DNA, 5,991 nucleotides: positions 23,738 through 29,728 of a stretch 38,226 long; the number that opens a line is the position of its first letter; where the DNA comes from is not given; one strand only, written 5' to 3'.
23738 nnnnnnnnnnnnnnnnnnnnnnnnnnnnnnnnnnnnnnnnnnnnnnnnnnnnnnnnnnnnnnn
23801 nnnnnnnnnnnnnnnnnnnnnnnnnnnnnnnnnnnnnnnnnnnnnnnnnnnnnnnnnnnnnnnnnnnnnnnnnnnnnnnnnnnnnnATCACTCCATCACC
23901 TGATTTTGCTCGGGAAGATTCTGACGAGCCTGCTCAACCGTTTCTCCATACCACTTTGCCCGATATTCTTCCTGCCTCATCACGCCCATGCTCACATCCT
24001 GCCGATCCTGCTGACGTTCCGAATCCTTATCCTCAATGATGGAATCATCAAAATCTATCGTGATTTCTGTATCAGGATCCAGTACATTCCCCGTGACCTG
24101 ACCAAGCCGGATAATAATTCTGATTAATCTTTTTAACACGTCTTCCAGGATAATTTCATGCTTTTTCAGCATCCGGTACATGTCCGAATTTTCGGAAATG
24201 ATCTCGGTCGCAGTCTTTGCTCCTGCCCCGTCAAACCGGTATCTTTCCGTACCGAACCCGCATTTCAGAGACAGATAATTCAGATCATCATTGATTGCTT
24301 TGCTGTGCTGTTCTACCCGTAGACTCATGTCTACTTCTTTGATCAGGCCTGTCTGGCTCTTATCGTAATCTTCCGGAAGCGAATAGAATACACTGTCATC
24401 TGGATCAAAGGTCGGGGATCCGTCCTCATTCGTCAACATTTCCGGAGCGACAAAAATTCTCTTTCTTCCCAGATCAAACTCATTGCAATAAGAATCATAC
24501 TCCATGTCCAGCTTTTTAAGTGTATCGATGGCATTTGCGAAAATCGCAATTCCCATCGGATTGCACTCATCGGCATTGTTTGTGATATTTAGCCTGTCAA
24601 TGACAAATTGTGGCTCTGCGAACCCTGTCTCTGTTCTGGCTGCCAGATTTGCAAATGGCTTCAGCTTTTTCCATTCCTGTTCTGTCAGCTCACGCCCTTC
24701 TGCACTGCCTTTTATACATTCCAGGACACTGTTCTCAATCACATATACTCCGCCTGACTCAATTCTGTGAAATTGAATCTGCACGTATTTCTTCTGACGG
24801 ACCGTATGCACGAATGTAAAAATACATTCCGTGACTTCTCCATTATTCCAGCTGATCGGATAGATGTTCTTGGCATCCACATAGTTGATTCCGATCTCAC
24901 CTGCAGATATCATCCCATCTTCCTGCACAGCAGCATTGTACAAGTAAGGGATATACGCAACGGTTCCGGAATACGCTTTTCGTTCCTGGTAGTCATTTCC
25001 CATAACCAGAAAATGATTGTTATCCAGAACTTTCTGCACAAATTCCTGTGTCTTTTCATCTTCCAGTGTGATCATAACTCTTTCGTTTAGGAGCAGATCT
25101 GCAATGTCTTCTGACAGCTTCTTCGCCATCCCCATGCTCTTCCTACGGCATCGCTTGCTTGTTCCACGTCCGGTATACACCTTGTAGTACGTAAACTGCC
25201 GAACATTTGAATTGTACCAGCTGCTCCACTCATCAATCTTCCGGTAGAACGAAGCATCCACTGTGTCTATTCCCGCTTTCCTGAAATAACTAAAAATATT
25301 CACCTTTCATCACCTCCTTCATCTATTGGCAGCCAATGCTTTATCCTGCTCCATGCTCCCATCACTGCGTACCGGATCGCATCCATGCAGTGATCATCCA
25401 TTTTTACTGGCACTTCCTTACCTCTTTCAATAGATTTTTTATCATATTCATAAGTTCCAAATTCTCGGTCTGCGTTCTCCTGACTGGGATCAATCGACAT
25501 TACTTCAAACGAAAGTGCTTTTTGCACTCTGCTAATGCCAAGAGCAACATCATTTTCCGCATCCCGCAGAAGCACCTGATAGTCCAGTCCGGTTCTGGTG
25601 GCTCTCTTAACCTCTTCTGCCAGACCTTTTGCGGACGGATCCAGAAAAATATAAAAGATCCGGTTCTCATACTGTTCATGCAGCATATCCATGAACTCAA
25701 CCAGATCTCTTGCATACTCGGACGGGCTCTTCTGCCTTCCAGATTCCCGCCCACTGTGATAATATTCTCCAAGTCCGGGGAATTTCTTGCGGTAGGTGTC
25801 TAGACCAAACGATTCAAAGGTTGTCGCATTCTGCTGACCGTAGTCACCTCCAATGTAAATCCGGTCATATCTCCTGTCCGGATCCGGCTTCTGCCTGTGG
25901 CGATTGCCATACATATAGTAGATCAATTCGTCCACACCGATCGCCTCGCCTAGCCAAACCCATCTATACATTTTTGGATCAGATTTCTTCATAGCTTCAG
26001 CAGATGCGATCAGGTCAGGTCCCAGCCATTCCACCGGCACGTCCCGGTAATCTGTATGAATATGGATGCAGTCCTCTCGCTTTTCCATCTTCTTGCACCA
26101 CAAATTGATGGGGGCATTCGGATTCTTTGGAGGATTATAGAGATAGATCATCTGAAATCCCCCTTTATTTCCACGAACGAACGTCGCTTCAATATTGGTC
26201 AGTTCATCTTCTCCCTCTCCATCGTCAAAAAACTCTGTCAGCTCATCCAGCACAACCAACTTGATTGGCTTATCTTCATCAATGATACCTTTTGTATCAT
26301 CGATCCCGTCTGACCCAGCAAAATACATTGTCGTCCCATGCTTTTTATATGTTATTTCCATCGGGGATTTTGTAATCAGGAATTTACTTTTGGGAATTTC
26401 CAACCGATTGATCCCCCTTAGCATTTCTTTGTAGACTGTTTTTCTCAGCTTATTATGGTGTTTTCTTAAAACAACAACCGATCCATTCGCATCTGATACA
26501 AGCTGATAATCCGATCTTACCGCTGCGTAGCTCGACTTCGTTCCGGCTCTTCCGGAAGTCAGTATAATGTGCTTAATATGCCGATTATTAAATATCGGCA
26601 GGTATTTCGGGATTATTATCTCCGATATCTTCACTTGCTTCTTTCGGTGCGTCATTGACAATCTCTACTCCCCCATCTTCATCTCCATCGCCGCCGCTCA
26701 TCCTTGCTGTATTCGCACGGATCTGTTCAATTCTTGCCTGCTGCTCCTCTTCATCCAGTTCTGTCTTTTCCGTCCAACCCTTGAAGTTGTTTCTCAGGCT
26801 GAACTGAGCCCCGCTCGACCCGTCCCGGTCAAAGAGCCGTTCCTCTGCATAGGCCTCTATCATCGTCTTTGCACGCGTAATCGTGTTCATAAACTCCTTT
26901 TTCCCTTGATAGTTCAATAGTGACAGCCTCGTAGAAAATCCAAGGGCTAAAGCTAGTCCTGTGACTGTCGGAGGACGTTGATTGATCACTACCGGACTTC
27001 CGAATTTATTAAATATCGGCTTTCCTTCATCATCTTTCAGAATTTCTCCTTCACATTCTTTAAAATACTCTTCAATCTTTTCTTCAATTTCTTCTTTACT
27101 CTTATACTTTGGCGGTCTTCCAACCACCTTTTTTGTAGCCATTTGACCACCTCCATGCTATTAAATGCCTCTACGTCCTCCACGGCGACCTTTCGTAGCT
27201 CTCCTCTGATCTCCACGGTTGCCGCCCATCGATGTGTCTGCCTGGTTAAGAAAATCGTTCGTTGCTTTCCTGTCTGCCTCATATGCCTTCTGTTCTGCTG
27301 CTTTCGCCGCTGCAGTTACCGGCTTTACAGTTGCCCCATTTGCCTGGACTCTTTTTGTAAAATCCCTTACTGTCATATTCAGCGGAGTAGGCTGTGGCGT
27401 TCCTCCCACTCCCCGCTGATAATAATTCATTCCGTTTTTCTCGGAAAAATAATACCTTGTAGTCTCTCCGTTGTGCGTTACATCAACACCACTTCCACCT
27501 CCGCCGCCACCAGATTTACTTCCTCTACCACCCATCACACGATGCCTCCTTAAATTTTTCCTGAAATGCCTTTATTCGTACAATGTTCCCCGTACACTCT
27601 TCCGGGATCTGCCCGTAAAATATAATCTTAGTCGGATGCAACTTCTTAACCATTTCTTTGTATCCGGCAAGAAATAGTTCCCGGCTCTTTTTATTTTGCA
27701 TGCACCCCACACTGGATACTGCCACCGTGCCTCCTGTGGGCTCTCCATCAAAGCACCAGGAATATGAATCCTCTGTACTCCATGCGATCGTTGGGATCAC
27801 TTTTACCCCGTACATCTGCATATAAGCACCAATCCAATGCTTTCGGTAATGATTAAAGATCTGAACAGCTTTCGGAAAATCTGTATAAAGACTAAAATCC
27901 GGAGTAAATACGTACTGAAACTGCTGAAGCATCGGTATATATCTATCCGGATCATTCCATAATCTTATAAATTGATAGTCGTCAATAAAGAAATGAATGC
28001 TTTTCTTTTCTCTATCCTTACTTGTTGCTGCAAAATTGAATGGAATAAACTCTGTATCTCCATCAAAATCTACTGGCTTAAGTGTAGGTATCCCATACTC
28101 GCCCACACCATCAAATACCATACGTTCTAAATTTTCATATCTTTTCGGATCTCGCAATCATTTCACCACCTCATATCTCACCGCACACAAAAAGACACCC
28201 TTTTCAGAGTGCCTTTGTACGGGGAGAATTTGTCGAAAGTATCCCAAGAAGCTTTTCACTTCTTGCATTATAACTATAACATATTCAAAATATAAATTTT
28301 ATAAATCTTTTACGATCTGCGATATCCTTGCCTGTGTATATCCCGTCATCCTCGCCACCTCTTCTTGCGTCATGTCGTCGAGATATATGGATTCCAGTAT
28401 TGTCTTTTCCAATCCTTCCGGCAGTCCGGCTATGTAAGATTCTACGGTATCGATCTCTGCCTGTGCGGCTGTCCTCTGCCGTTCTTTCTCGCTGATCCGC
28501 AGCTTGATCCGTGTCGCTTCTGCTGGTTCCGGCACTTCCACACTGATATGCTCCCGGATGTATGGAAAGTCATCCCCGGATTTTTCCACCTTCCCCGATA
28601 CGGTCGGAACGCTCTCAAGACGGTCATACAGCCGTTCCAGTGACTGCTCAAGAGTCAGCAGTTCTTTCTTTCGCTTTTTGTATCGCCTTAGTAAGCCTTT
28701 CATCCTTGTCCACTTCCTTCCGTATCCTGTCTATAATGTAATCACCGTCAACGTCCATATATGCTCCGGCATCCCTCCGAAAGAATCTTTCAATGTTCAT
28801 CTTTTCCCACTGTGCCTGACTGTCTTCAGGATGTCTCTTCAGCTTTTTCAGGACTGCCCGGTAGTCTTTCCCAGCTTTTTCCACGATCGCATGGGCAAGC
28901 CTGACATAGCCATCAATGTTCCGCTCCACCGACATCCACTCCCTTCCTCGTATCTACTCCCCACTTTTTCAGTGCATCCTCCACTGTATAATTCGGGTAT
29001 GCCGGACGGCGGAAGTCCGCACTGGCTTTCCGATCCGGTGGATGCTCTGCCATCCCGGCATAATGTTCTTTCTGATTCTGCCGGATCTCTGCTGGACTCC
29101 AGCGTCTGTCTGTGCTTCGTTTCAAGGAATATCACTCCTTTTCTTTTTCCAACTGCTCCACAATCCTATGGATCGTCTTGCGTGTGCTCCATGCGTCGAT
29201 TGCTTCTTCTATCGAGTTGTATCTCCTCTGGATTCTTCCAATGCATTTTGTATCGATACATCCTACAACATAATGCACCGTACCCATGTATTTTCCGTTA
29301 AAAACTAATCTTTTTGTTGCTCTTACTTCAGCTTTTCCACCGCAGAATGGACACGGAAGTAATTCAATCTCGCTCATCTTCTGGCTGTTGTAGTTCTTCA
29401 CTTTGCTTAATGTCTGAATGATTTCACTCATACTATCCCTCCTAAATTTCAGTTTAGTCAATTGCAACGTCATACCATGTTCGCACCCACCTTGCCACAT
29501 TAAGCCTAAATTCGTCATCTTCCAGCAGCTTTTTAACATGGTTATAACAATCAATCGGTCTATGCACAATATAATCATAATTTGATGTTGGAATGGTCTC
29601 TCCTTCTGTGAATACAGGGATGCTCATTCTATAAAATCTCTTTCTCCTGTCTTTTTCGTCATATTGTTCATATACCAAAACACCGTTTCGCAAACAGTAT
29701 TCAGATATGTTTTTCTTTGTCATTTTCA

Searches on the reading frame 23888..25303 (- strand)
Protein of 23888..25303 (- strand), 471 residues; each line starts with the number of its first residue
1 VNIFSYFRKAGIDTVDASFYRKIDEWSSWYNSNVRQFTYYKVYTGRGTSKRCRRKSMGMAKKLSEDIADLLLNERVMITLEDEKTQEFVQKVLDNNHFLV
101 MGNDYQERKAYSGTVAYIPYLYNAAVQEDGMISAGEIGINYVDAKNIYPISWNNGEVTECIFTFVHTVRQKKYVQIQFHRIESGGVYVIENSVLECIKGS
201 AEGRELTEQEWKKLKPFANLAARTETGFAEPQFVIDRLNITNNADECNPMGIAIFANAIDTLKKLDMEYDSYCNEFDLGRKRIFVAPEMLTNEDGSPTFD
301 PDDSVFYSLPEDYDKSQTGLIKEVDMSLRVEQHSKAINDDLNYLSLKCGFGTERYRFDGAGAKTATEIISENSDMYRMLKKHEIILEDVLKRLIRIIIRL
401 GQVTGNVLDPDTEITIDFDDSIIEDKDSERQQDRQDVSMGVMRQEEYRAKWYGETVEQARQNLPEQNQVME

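Call 51: search_protein_families(library=pfam, proteins=[window:23888-25303:-], max_evalue=0.001)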
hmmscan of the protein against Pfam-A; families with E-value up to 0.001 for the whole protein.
window:23888-25303:- (471 aa): 1 family
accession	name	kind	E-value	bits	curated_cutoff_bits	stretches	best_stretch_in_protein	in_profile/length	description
PF05133.19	SPP1_portal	-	4.3e-24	85.7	25.5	1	18-449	10-391/416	Phage portal protein, SPP1 Gp6-like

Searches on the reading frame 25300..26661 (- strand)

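Call 51: search_protein_families(library=pfam, proteins=[window:25300-26661:-], max_evalue=0.001)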
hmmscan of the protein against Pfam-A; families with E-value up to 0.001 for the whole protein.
window:25300-26661:- (453 aa): 2 families
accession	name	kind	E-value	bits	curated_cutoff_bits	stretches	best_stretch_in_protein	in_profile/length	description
PF04466.19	Terminase_3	-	1.8e-23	83.6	23.2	1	30-239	3-201/201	Phage terminase large subunit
PF17288.8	Terminase_3C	-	1.3e-06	29.3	26.7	1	279-433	8-153/155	Terminase RNAseH like domain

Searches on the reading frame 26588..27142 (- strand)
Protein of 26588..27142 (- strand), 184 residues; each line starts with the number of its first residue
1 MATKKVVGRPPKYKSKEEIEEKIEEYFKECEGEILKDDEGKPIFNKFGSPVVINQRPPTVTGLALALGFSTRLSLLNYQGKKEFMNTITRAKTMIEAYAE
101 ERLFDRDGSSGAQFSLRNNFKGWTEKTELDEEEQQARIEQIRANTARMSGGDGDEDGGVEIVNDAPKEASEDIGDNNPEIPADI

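Call 53: search_protein_families(library=phrogs, proteins=[window:26588-27142:-], max_evalue=0.001)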
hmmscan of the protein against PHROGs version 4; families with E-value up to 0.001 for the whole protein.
window:26588-27142:- (184 aa): 2 families
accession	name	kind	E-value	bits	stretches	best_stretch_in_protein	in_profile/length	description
phrog_606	-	head and packaging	5.6e-29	102.3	1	2-143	14-150/167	terminase small subunit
phrog_3064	-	head and packaging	9.8e-06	26.2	1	4-145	36-166/175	terminase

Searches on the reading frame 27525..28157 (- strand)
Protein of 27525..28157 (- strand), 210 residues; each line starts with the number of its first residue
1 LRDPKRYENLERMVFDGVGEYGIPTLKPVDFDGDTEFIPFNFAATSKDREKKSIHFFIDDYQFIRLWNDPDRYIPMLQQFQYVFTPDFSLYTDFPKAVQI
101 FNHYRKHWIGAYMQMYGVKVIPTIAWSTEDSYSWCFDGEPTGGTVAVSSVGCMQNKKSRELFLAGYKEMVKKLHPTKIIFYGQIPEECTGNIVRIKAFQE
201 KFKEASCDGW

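Call 53: search_protein_families(library=phrogs, proteins=[window:27525-28157:-], max_evalue=0.001)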
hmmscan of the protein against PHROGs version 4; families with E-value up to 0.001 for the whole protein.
window:27525-28157:- (210 aa): 2 families
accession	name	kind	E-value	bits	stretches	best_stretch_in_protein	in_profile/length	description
phrog_8680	-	unknown function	2.8e-76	256.5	1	10-201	18-209/221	-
phrog_940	-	DNA, RNA and nucleotide metabolism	4.2e-67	228.1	1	9-195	162-351/388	nuclease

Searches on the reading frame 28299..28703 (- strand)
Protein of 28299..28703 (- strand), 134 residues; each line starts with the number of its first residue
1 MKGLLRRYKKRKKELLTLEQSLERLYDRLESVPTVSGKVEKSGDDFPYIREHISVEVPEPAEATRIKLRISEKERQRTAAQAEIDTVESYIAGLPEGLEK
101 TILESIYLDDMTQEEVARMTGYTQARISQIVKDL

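Call 53: search_protein_families(library=phrogs, proteins=[window:28299-28703:-], max_evalue=0.001)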
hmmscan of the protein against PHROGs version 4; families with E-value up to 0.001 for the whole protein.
window:28299-28703:- (134 aa): 6 families
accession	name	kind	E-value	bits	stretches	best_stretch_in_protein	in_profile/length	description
phrog_36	-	transcription regulation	1.2e-15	58.8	1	2-132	57-177/220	transcriptional regulator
phrog_351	-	transcription regulation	9.6e-06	25.4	1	85-133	667-717/928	RNA polymerase sigma factor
phrog_1373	-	transcription regulation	0.00027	22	1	70-132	40-98/166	transcriptional regulator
phrog_2339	-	DNA, RNA and nucleotide metabolism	0.00047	21.1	0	96-132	24-60/98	HTH DNA binding protein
phrog_1740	-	transcription regulation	0.00049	19.7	1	63-132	144-206/567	RNA polymerase sigma factor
phrog_248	-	transcription regulation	0.00051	21.2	1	72-128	75-123/161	transcriptional activator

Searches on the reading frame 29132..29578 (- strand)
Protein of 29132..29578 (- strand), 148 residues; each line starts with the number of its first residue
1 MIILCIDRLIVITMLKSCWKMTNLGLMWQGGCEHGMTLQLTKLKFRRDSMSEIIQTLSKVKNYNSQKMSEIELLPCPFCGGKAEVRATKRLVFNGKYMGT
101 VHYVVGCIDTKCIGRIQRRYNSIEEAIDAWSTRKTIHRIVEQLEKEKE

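Call 53: search_protein_families(library=phrogs, proteins=[window:29132-29578:-], max_evalue=0.001)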
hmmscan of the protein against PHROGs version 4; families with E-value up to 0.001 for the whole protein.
window:29132-29578:- (148 aa): 1 family
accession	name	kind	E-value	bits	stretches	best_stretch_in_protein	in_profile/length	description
phrog_599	-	moron, auxiliary metabolic gene and host takeover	7.7e-11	43.6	1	57-138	58-131/262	Lar-like restriction alleviation protein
